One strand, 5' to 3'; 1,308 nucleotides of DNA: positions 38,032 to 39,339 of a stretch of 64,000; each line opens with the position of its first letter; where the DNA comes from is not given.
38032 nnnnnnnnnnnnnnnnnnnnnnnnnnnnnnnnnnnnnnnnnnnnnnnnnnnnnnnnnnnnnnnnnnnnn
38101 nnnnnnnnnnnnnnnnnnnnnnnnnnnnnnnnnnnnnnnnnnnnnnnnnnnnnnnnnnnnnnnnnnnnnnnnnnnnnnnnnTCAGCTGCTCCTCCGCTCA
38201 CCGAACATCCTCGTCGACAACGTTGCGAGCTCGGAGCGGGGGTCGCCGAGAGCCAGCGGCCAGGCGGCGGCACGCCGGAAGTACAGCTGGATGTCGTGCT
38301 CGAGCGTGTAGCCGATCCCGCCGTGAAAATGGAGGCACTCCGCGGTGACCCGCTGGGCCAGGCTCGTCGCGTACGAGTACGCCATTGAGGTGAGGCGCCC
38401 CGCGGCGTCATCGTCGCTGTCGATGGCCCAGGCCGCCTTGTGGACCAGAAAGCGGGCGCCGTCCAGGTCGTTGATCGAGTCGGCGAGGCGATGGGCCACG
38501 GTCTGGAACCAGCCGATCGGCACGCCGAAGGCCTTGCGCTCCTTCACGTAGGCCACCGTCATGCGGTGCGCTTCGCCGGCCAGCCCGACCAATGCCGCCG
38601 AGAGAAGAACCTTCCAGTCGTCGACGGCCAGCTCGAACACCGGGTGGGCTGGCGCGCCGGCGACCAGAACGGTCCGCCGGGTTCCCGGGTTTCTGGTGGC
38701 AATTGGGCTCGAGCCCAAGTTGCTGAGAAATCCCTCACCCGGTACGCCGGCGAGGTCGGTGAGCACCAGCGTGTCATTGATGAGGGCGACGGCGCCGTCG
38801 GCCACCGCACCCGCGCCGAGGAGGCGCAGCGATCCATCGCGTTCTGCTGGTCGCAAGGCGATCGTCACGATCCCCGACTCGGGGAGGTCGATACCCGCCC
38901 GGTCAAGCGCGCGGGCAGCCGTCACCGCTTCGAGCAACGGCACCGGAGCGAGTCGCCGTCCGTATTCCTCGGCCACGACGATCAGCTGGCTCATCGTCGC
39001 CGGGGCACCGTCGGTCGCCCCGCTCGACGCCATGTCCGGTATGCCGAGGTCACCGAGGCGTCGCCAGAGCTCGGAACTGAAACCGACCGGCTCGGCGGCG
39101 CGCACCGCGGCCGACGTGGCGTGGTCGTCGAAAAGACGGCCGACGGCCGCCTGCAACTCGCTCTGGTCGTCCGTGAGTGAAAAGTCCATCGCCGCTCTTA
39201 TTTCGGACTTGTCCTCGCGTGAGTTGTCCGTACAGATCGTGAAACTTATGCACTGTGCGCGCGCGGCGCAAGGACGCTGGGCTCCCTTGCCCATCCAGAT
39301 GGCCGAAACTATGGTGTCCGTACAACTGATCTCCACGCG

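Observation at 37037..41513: APH-type kinase pair divergently paired with a heteromeric-looking ACAD pair: possible hydroxyacyl-CoA phosphorylation/elimination route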

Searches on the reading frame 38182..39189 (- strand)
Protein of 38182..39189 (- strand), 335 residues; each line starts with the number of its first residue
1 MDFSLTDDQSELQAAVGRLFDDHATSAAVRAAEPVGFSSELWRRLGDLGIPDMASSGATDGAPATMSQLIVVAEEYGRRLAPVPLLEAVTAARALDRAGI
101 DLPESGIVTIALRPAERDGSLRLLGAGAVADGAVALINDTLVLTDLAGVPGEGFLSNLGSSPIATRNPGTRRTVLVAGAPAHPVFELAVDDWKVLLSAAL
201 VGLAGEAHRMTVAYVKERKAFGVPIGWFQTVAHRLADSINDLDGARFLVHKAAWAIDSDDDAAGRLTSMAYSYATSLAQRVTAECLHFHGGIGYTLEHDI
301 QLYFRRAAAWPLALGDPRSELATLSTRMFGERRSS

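Call 8: search_protein_families(library=pfam, proteins=[window:38182-39189:-], max_evalue=0.01)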
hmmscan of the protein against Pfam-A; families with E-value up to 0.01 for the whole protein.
window:38182-39189:- (335 aa): 3 families
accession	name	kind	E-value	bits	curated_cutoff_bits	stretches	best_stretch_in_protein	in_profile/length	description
PF00441.29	Acyl-CoA_dh_1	-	6e-23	82.1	22.4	1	194-314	16-135/150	Acyl-CoA dehydrogenase, C-terminal domain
PF08028.16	Acyl-CoA_dh_2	-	1.1e-10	42.3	22.7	1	195-308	2-124/134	Acyl-CoA dehydrogenase, C-terminal domain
PF02771.21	Acyl-CoA_dh_N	-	9.9e-07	29.6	22.9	1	6-87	1-82/113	Acyl-CoA dehydrogenase, N-terminal domain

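Call 9: search_protein_families(library=ncbifam, proteins=[window:38182-39189:-], max_evalue=0.01)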
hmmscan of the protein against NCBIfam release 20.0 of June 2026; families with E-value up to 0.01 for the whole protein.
window:38182-39189:- (335 aa): 16 families
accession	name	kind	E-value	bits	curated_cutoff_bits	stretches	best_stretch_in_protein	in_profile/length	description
NF050027.1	acylCoADhIpdE2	equivalog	1.9e-33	116.3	450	1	11-327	5-309/311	acyl-CoA dehydrogenase IpdE2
TIGR03203.1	pimD_small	equivalog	2.5e-24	86.1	652.7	1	182-322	229-370/378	pimeloyl-CoA dehydrogenase small subunit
NF008997.0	PRK12341.1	equivalog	2.5e-21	76.2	537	2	194-312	243-360/382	acyl-CoA dehydrogenase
NF042972.1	AcrlCoAredClosAcrC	equivalog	6.7e-17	61.2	640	1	188-307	237-355/378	acryloyl-CoA reductase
NF042439.1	SulpropCoADesulf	equivalog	5.8e-15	54.9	600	1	200-310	242-352/379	3-sulfinopropanoyl-CoA desulfinase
NF045552.1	GlutCoADH_Des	equivalog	7.5e-15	55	470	1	189-312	240-363/387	glutaryl-CoA dehydrogenase Acd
NF045652.1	ProlPCPDhRedW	equivalog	4.6e-14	52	650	1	181-294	228-340/376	L-prolyl-[peptidyl-carrier protein] dehydrogenase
NF053553.1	prodigi_MBC_PigA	equivalog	1.8e-13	50.4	500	1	193-294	245-345/381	prodigiosin MBC biosynthesis dehydrogenase PigA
NF002885.1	PRK03354.1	equivalog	2.4e-13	49.9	540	1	195-305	241-350/378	crotonobetainyl-CoA dehydrogenase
NF043006.1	CyhCrbnylCoADH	equivalog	7e-13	48.3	650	1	188-307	233-354/380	cyclohexane-1-carbonyl-CoA dehydrogenase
TIGR03207.1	cyc_hxne_CoA_dh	equivalog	4e-12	45.5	575.35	1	195-304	240-347/372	cyclohexanecarboxyl-CoA dehydrogenase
NF058590.1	AcCoDHFadEBacil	equivalog_domain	3e-05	22.7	600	1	196-304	260-386/586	acyl-CoA dehydrogenase FadE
NF052270.1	Staph_DH_FadE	equivalog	3.5e-05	22.7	600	1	201-309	267-374/400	acyl-CoA dehydrogenase FadE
NF037942.1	ac_ACP_DH_MbtN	equivalog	0.00012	21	700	1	209-297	249-333/376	mycobactin biosynthesis acyl-ACP dehydrogenase MbtN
NF009586.0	PRK13026.1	subfamily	0.00033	19.1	608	1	196-293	336-432/777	acyl-CoA dehydrogenase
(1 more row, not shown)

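Call 13: search_solved_structures(query=window:38182-39189:-, max_evalue=0.00001)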
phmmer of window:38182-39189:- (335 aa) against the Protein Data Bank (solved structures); distinct sequences matched with E-value up to 0.00001: 51.
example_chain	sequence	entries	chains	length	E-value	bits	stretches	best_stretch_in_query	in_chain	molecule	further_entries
6wy8_A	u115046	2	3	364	6.9e-27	97.5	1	1-321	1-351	Acyl-CoA dehydrogenase domain protein Tcur3481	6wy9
4x28_D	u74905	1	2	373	1.9e-19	73.1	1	1-324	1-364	Acyl-CoA dehydrogenase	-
2jif_A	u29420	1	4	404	2.2e-16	63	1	189-325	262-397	SHORT/BRANCHED CHAIN SPECIFIC ACYL-COA DEHYDROGENASE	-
4kto_A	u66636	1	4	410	3.4e-16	62.4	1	186-331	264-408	isovaleryl-CoA dehydrogenase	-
6fah_C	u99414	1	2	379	6.9e-15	58.1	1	196-316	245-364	Caffeyl-CoA reductase-Etf complex subunit CarC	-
7w0j_A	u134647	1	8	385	5.6e-14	55.1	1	188-310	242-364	Acyl-CoA dehydrogenase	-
1ukw_A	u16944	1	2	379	5.8e-14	55.1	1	191-305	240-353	acyl-CoA dehydrogenase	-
5ol2_C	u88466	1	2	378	6.9e-14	54.8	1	188-312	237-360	Acyl-CoA dehydrogenase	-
8i4p_A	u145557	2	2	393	8e-14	54.6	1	188-311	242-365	Acyl-CoA dehydrogenase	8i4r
4l1f_A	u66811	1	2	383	9.4e-14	54.4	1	189-311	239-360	Acyl-CoA dehydrogenase domain protein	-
3pfd_A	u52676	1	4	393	3.7e-13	52.4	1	189-310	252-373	Acyl-CoA dehydrogenase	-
4iv6_A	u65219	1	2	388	4.1e-13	52.3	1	194-310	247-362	Acyl-CoA dehydrogenase FadE3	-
9w60_A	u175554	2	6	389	4.2e-13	52.2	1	188-317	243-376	Butyryl CoA dehydrogenase apo protein | Butyryl CoA Dehydrogenase with FAD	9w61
4n5f_A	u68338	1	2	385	1.8e-12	50.2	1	192-311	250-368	Putative acyl-CoA dehydrogenase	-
1buc_A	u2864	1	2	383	5e-12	48.7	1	186-310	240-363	BUTYRYL-COA DEHYDROGENASE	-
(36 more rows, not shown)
